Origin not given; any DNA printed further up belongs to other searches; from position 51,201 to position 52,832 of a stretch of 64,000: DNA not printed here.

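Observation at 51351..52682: AraM-type sn-glycerol-1-phosphate dehydrogenase homolog embedded in an anaerobic glycerol-3-phosphate dehydrogenase (glpABC) operon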

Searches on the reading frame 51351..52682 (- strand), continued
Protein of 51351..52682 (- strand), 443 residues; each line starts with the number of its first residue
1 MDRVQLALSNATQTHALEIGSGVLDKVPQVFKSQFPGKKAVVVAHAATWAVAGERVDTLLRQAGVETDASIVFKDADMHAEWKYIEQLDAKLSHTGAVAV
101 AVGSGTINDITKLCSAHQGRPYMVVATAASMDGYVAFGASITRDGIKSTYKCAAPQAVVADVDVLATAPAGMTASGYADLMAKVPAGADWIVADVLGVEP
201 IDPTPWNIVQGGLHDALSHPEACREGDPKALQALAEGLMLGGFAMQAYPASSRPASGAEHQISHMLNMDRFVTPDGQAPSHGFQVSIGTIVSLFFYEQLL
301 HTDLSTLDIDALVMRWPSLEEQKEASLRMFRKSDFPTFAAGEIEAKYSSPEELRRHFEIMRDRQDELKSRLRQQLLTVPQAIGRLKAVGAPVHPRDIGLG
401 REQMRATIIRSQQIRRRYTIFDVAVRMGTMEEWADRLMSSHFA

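Call 26: find_related_loci(query=A1, collection=genome_contigs, flank=10000)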
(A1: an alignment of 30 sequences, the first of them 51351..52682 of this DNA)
Query A1 (443 aa) in genome_contigs; peptide patterns used: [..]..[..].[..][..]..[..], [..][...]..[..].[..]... (x = any residue, [..] = any of these).
600 stretches matched a pattern (row limit reached: there are more); 599 encode a relative of the query (tblastn E <= 1e-3); the best 80 are kept; 80 distinct loci.
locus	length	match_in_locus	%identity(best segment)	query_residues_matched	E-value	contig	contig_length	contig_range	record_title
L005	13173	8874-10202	93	1-443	0e+0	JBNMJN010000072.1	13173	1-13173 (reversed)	MAG: Prevotellaceae bacterium isolate CM_BacUBA2026.69 k141_452553_length_13173_cov_12.0000, whole genome shotgun sequen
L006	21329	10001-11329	89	1-443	0e+0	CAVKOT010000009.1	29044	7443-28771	Opitutae bacterium UBA4654 isolate H07686-L1_cleanbin_000017 genome assembly, contig: Spades_H07686-L1_contig_667, whole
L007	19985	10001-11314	58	1-438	4e-177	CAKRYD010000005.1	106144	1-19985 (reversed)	MAG: uncultured Bacteroidaceae bacterium isolate REFINED_METABAT215_TOP10_CONTIGS_1500_ASSEMBLY_K77_MERGED__Hadza_MoBio_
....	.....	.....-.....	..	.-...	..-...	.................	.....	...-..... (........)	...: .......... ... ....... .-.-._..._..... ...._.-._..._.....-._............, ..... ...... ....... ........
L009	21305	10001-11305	57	4-438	4e-171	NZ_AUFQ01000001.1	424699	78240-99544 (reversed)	Segatella baroniae DSM 16972 = JCM 13447 strain DSM 16972 K334DRAFT_scaffold00001.1_C, whole genome shotgun sequence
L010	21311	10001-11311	54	1-438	5e-156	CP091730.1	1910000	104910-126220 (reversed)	MAG: Alistipes putredinis isolate nC33_bin.104.fa chromosome, complete genome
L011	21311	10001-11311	53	1-439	3e-151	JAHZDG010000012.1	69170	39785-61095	MAG: Alistipes sp. isolate HRGM_Genome_2457 HRGM_Genome_2457_12, whole genome shotgun sequence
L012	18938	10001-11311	51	1-438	5e-150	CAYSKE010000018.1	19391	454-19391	MAG TPA_asm: uncultured Muribaculaceae bacterium isolate SRP199465_co1_333 genome assembly, contig: NODE_7573_length_193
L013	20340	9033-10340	53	1-438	5e-149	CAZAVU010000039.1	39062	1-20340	MAG TPA_asm: uncultured Odoribacter sp. isolate binchicken_co158_48 genome assembly, contig: NODE_893_length_39062_cov_7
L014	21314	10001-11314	52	1-439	2e-148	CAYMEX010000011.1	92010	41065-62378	MAG TPA_asm: uncultured Muribaculaceae bacterium isolate SRP287540_co1_227 genome assembly, contig: NODE_151_length_9201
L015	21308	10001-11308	51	1-438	2e-147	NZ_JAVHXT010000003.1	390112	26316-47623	MAG: Pedobacter sp. isolate A84_bin7_2 NODE_3_length_390112_cov_8.546323, whole genome shotgun sequence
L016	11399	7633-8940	53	1-438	6e-147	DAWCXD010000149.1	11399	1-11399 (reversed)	MAG TPA_asm: Bacteroides sp. isolate gSpreadC_ID_2471 NODE_636_length_11399_cov_21.595469, whole genome shotgun sequence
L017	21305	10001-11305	64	1-435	0e+0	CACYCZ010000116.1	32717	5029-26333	MAG: uncultured Bacteroidales bacterium isolate RUG11829 genome assembly, contig: RUG11829_asm_116, whole genome shotgun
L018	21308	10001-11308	50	1-438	5e-146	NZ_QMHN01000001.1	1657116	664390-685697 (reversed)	Pedobacter chitinilyticus strain CM134L-2 contig001, whole genome shotgun sequence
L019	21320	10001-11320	52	1-441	4e-146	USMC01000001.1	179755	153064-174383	uncultured Porphyromonadaceae bacterium isolate UMGS1855 genome assembly, contig: NODE_29_length_179755_cov_4.834841, wh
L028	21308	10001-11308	51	1-438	2e-138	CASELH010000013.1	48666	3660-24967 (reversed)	uncultured Bacteroides sp. isolate A75_L1_316316_idba_bin.150 genome assembly, contig: A75_L1_316316_idba_bin.150.fa_sca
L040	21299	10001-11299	49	4-438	3e-131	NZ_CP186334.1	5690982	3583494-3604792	Gaoshiqia hydrogeniformans strain Z1-71 chromosome, complete genome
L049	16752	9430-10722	50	7-438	7e-128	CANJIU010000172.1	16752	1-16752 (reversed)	MAG: Opitutae bacterium isolate RH-23may17-1042 genome assembly, contig: RH-23may17-C25746, whole genome shotgun sequenc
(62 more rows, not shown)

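Call 42: search_solved_structures(query=A1, max_evalue=0.001, show_alignments=5)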
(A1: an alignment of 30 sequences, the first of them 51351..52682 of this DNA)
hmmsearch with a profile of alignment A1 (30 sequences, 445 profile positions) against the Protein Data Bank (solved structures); distinct sequences matched with E-value up to 0.001: 25.
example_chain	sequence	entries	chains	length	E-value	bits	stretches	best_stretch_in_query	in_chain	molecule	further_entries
9h4x_A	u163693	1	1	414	2.8e-85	289.6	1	14-303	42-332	Glycerol-1-phosphate dehydrogenase [NAD(P)+]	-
3ce9_A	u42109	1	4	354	2.7e-49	171.1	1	19-297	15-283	Glycerol dehydrogenase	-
4rgq_A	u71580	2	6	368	4.2e-49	170.4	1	88-298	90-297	Glycerol-1-phosphate dehydrogenase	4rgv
4rfl_A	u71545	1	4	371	5.1e-49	170.1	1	90-298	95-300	Glycerol-1-phosphate dehydrogenase [NAD(P)+]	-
5fb3_A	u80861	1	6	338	5.5e-47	163.4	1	100-296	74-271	Glycerol-1-phosphate dehydrogenase [NAD(P)+]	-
1jpu_A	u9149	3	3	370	1.5e-24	89.4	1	20-184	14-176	glycerol dehydrogenase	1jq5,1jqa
1ta9_A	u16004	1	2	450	6.4e-21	77.5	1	32-184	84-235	glycerol dehydrogenase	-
4mca_A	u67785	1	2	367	1e-17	66.9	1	21-184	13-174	Glycerol dehydrogenase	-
1kq3_A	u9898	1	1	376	1.6e-17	66.3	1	20-184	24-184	glycerol dehydrogenase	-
13go_A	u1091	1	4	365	1.1e-15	60.2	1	38-208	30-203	Glycerol dehydrogenase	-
5xn8_A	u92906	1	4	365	3.8e-15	58.5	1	39-184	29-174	Glycerol Dehydrogenase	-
6csj_A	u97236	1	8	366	9.9e-13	50.5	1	22-184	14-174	Glycerol dehydrogenase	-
8k1g_A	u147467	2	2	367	2.3e-11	46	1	21-184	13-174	Glycerol dehydrogenase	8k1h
6lk2_A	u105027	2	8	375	3.5e-10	42.1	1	27-182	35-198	3-dehydroquinate synthase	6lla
5zxl_A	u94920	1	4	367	3.8e-10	42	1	22-184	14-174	Glycerol dehydrogenase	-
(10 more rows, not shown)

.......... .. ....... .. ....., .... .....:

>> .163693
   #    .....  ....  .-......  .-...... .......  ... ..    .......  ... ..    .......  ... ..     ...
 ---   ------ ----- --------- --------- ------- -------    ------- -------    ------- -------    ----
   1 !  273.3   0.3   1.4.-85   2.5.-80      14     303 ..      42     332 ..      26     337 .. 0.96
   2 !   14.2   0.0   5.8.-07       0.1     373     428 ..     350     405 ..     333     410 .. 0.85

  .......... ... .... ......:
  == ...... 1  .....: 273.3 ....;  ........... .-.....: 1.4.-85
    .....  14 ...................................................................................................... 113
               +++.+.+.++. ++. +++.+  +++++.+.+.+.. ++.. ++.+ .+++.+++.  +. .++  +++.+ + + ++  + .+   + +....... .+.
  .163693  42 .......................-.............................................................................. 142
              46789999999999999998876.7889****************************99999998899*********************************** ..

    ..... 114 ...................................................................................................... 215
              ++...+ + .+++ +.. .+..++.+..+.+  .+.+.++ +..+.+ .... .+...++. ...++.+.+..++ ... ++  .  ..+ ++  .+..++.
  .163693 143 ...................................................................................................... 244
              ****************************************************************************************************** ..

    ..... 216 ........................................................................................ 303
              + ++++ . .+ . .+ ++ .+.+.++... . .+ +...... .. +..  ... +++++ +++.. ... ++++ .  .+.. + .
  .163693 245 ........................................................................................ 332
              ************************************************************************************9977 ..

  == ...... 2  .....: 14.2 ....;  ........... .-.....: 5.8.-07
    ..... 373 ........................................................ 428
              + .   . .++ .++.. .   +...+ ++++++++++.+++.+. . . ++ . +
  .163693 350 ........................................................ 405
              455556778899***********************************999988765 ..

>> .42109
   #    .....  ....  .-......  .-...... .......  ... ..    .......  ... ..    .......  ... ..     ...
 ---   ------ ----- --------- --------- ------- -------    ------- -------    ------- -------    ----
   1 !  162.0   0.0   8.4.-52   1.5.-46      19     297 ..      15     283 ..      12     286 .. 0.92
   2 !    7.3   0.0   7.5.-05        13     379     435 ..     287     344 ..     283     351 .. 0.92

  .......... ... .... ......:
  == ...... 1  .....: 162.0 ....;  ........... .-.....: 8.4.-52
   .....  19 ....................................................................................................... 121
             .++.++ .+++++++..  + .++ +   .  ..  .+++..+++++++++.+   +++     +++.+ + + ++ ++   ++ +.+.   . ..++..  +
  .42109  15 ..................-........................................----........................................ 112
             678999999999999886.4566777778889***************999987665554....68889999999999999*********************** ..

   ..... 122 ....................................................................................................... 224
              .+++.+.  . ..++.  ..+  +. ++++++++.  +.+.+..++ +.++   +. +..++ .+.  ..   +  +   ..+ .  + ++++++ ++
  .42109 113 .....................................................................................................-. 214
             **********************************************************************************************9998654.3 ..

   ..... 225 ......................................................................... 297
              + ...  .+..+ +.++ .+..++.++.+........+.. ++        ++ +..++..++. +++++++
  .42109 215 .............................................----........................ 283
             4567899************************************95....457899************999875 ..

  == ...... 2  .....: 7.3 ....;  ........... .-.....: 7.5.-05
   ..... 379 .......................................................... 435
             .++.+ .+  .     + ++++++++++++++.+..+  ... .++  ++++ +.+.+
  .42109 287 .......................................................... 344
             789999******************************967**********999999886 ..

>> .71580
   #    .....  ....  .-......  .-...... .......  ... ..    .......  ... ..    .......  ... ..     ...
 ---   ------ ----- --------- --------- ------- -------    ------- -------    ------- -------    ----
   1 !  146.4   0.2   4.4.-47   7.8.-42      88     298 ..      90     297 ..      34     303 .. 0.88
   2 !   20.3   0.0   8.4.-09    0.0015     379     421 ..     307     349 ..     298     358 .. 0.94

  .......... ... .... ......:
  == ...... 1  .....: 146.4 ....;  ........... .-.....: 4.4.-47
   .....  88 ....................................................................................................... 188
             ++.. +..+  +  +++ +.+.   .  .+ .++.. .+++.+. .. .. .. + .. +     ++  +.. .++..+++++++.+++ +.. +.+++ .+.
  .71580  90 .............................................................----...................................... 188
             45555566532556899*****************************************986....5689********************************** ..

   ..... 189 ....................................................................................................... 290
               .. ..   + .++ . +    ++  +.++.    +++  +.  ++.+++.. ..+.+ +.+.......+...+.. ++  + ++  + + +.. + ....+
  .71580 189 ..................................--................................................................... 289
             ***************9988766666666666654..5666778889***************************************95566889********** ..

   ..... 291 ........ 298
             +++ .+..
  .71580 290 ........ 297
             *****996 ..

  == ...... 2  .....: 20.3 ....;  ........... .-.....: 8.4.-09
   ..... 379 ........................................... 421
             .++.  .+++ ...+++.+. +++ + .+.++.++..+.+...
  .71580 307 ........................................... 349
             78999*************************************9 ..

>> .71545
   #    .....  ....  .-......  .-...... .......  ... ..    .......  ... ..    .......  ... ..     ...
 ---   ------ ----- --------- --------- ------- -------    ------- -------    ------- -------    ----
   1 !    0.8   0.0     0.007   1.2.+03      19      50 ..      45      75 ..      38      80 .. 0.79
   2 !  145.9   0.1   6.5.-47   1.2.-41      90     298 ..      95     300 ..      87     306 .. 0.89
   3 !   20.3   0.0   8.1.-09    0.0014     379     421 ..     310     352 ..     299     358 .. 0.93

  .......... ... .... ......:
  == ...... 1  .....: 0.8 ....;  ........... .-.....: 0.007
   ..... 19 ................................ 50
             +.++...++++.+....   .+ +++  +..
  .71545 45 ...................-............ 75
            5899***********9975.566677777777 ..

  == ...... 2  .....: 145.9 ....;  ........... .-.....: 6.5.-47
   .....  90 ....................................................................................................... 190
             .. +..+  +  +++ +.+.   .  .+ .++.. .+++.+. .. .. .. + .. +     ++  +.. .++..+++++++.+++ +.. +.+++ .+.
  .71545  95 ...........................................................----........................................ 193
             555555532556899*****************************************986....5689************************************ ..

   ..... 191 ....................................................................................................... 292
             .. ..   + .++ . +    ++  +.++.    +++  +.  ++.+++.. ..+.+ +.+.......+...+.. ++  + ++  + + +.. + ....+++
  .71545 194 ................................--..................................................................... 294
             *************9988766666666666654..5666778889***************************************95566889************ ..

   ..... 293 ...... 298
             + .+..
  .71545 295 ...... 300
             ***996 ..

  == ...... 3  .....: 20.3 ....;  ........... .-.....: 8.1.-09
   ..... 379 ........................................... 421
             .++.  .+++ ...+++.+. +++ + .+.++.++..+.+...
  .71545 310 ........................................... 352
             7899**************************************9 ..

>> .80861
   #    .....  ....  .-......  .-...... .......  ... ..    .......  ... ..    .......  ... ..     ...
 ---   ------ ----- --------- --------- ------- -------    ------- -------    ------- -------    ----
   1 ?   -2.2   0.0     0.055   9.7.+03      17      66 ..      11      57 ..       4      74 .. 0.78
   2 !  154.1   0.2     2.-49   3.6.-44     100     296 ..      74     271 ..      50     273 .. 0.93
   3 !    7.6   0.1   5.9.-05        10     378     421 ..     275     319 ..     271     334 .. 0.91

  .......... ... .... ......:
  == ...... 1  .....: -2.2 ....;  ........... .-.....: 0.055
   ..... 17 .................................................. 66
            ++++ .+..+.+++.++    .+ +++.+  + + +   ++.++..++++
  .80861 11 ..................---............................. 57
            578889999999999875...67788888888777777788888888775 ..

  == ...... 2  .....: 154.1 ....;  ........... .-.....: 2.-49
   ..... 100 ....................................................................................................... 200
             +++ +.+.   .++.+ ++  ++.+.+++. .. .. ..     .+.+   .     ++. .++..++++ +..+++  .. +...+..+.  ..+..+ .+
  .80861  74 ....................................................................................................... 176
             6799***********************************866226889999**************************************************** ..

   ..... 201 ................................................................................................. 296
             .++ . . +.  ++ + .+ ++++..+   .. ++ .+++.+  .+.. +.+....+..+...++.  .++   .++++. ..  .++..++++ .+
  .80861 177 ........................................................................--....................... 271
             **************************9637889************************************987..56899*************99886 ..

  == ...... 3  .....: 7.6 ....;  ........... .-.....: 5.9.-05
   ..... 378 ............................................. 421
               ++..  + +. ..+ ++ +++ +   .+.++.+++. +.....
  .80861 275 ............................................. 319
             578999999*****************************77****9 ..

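Call 48: predict_structure(alignment_id=A1)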
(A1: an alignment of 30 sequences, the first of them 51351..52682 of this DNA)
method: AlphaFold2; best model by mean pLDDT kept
length: 443 residues; sequences in the alignment: 30
mean_pLDDT: 94.4   pTM: 0.92
mean pLDDT of the five models: 94.4, 94.2, 93.6, 92.9, 92.6
residues with pLDDT >= 90: 389; 70-90: 51; 50-70: 3; < 50: 0
segments of 3 or more residues with pLDDT < 50: none
pLDDT, mean of each block of 10 residues (from residue 1): 87 96 98 98 97 98 98 91 96 96 95 97 96 89 83 96 96 96 98 96 95 95 97 96 89 92 90 89 97 98 96 97 93 83 94 97 98 97 98 95 95 93 97 94 66
secondary structure, 60 per line:
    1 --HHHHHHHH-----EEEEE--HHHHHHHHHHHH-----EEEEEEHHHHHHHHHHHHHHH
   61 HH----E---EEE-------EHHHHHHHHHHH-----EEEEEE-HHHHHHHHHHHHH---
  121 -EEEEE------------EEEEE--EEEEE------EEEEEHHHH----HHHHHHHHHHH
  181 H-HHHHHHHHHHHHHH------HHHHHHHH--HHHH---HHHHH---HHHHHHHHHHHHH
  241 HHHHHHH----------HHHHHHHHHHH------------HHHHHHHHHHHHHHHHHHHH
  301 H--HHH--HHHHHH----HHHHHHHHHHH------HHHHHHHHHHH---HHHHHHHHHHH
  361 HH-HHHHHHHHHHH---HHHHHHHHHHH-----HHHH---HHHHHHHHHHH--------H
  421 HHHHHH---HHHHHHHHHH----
elements in order: H3-10 E16-20 H23-34 E40-45 H46-62 E71-73 H82-92 E98-103 H105-117 E122-126 E139-143 E146-150 E157-161 H162-165 H170-181 H183-196 H203-210 H213-216 H220-224 H228-247 H258-268 H281-301 H309-314 H319-329 H336-346 H350-362 H364-374 H378-388 H394-397 H401-411 H420-426 H430-439
